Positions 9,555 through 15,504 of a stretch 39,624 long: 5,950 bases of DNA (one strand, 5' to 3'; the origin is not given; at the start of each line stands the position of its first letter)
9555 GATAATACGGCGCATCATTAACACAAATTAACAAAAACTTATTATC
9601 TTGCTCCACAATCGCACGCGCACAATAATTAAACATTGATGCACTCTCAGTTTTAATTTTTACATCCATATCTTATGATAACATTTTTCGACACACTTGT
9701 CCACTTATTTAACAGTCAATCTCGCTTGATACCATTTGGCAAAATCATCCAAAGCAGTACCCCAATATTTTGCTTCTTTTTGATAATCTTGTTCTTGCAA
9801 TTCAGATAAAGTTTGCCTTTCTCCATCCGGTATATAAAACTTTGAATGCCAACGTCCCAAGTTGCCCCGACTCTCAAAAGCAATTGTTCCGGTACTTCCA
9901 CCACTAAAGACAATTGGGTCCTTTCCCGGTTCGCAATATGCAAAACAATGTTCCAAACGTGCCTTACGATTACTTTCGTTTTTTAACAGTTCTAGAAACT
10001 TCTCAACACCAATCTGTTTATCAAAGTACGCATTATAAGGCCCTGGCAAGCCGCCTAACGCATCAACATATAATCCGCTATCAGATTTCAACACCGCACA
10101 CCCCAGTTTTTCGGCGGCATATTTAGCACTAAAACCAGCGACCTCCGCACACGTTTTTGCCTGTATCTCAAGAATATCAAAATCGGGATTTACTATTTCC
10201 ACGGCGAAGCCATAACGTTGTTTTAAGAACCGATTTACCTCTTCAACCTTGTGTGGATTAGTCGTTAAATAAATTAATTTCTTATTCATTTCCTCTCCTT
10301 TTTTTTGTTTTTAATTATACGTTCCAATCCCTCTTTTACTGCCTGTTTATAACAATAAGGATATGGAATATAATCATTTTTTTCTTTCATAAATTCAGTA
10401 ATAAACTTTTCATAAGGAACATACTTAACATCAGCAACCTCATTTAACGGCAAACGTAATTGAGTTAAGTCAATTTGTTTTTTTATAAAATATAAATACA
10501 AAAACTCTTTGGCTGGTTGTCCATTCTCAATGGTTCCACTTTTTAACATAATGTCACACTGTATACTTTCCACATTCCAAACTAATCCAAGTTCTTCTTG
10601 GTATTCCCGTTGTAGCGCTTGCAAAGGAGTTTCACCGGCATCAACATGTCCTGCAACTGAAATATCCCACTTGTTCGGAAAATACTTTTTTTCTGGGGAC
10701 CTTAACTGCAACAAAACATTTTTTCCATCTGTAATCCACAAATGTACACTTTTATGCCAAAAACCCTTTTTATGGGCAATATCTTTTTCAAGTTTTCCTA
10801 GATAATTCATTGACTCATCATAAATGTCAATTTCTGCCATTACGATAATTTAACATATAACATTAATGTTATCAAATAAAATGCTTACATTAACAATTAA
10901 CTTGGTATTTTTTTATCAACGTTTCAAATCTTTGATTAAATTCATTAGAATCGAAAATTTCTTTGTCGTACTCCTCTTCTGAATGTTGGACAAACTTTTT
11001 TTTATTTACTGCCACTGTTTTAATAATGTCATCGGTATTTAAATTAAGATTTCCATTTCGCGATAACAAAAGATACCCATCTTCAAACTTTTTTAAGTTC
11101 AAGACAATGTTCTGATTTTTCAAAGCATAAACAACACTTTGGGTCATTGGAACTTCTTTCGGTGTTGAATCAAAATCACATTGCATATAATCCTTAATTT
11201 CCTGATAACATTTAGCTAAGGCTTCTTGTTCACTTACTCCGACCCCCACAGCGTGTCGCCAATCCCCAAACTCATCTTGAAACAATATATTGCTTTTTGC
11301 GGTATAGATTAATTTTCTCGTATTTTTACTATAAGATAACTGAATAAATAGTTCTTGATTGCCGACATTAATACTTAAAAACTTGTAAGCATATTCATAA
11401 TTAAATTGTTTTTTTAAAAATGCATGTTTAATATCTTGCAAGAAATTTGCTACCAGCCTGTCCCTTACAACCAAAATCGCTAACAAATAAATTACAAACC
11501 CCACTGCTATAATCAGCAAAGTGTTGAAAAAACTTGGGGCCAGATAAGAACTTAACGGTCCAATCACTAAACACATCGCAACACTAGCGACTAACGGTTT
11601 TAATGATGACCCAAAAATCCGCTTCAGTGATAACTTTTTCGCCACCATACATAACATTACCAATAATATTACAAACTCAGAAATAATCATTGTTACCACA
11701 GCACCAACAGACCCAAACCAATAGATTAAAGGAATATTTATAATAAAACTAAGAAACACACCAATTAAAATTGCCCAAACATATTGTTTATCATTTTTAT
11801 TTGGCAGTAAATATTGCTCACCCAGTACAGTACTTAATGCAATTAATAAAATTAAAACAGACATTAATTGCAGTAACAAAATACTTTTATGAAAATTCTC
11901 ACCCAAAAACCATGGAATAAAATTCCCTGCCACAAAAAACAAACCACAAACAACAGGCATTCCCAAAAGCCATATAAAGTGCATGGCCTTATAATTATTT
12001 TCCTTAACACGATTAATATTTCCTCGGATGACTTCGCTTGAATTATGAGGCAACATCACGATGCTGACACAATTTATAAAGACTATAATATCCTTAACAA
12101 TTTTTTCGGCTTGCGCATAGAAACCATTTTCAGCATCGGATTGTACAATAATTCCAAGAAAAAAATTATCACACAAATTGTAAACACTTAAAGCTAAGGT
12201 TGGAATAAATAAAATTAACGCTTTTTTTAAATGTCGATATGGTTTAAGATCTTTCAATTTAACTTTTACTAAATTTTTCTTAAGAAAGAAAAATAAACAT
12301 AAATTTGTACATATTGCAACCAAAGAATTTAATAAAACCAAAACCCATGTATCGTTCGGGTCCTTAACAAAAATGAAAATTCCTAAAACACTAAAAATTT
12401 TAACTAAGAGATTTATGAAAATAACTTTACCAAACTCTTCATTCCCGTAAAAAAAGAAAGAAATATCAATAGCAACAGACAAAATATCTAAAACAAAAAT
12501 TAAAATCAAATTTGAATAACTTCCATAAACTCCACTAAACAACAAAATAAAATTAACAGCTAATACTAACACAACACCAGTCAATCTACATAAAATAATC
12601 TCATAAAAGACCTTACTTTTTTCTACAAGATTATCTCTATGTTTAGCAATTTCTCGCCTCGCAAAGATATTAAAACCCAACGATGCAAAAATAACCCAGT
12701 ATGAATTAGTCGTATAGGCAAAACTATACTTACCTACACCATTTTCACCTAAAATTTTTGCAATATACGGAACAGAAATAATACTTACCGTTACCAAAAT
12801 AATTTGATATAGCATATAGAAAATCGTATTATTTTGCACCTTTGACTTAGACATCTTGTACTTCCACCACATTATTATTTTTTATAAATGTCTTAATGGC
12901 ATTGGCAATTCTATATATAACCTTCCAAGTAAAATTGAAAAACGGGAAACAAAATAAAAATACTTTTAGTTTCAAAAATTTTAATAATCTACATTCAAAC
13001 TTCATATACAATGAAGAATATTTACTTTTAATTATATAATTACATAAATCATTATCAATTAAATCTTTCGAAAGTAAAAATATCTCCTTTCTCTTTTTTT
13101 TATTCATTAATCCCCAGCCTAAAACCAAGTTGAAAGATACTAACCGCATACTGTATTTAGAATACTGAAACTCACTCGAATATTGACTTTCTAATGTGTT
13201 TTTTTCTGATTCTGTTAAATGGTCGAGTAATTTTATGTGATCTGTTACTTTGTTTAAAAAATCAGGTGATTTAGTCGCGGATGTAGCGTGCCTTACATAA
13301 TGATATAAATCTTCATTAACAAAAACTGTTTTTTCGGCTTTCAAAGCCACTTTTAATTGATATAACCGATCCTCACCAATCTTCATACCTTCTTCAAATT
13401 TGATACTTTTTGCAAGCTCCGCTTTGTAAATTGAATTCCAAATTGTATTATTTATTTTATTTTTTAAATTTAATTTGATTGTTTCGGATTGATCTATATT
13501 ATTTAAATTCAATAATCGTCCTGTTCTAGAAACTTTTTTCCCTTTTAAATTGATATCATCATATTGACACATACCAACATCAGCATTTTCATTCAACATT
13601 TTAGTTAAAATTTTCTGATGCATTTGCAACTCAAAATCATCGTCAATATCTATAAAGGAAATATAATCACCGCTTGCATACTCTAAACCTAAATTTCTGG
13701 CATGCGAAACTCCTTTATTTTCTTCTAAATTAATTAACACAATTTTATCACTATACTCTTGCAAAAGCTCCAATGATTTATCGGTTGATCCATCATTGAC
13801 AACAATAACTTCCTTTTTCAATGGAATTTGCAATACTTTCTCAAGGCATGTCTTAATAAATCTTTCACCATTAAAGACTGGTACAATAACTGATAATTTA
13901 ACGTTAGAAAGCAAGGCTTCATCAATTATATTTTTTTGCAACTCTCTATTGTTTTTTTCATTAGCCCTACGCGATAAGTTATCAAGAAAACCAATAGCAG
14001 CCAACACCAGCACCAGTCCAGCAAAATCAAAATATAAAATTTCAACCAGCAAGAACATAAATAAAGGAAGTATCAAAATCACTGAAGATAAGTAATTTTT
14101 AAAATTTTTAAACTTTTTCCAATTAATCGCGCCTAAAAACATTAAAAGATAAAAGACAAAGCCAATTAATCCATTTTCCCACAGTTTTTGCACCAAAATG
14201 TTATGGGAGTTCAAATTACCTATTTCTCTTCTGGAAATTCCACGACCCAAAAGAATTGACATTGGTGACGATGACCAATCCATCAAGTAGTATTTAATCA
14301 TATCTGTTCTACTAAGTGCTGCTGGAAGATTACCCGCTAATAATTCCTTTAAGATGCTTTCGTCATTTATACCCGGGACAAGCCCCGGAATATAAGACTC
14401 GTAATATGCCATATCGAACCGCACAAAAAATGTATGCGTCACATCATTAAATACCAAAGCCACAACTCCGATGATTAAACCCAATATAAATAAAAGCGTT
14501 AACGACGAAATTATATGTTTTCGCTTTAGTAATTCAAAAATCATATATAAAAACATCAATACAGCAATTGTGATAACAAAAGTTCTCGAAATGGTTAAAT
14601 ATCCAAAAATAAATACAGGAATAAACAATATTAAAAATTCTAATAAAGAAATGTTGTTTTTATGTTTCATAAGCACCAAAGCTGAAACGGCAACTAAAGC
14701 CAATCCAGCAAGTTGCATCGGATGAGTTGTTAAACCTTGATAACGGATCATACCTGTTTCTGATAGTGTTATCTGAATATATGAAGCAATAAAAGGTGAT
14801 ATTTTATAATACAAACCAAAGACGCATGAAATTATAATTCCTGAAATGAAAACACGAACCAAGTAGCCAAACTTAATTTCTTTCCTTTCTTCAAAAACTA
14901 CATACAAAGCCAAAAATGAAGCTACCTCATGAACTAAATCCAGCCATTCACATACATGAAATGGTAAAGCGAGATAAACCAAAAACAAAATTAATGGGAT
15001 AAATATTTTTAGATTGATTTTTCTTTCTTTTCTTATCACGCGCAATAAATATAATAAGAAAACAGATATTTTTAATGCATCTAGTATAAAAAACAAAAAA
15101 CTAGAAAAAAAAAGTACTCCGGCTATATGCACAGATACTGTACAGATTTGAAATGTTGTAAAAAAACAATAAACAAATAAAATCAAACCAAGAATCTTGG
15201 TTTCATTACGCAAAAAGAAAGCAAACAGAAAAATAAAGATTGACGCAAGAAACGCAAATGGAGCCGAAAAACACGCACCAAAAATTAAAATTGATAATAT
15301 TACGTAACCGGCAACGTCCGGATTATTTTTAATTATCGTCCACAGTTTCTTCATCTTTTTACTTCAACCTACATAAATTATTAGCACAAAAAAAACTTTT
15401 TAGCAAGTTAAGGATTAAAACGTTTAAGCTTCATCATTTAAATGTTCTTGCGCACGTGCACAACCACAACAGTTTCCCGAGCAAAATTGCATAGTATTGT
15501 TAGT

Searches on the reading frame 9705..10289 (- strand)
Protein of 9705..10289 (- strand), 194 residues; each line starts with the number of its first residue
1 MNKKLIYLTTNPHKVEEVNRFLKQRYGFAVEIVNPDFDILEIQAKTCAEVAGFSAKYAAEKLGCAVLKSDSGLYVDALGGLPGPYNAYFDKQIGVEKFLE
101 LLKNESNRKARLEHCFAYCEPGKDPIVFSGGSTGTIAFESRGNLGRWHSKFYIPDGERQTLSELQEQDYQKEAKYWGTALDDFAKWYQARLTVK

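Call 87: search_protein_families(library=pfam, proteins=[window:9705-10289:-], max_evalue=0.00001)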
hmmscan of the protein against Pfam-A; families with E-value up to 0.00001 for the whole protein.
window:9705-10289:- (194 aa): 1 family
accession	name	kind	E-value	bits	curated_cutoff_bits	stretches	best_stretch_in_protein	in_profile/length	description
PF01725.21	Ham1p_like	-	1.5e-32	113.5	22.5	1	6-186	2-186/186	Ham1 family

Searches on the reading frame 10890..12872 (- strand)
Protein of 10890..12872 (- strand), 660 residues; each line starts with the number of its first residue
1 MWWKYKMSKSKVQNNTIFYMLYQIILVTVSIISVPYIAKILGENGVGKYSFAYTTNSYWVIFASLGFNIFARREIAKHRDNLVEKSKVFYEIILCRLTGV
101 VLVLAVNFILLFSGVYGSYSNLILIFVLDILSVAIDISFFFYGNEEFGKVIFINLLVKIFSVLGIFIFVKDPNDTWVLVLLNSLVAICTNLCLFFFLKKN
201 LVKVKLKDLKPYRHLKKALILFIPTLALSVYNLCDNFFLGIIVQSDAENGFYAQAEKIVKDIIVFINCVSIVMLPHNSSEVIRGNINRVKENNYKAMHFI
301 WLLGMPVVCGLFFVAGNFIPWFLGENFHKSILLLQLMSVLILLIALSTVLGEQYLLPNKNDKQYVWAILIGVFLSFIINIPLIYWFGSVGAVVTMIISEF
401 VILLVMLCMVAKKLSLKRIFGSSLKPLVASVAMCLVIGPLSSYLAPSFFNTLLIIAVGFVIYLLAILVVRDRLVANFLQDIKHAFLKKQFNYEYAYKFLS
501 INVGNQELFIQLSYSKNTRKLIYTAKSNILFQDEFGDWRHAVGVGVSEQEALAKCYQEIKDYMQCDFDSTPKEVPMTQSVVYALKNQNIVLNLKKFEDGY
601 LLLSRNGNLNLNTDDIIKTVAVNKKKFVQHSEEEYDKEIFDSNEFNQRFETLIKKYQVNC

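Call 87: search_protein_families(library=pfam, proteins=[window:10890-12872:-], max_evalue=0.00001)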
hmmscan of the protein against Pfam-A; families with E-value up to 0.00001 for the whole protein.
window:10890-12872:- (660 aa): 2 families
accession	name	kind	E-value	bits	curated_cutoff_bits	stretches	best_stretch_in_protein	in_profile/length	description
PF01943.22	Polysacc_synt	-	9.6e-23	81.4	28.2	1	14-275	3-268/274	Polysaccharide biosynthesis protein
PF13440.11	Polysacc_synt_3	-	2.2e-09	37.4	23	1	38-331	3-292/293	Polysaccharide biosynthesis protein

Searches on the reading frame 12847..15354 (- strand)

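Call 87: search_protein_families(library=pfam, proteins=[window:12847-15354:-], max_evalue=0.00001)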
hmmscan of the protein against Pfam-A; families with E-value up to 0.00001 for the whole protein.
window:12847-15354:- (835 aa): 2 families
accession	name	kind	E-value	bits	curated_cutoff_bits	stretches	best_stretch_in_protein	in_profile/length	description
PF00535.33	Glycos_transf_2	-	2.9e-30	105.9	23.3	1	488-641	1-157/168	Glycosyl transferase family 2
PF10111.15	Glyco_tranf_2_2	-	4.5e-12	46.5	27.3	1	488-592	1-116/276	Glycosyltransferase like family 2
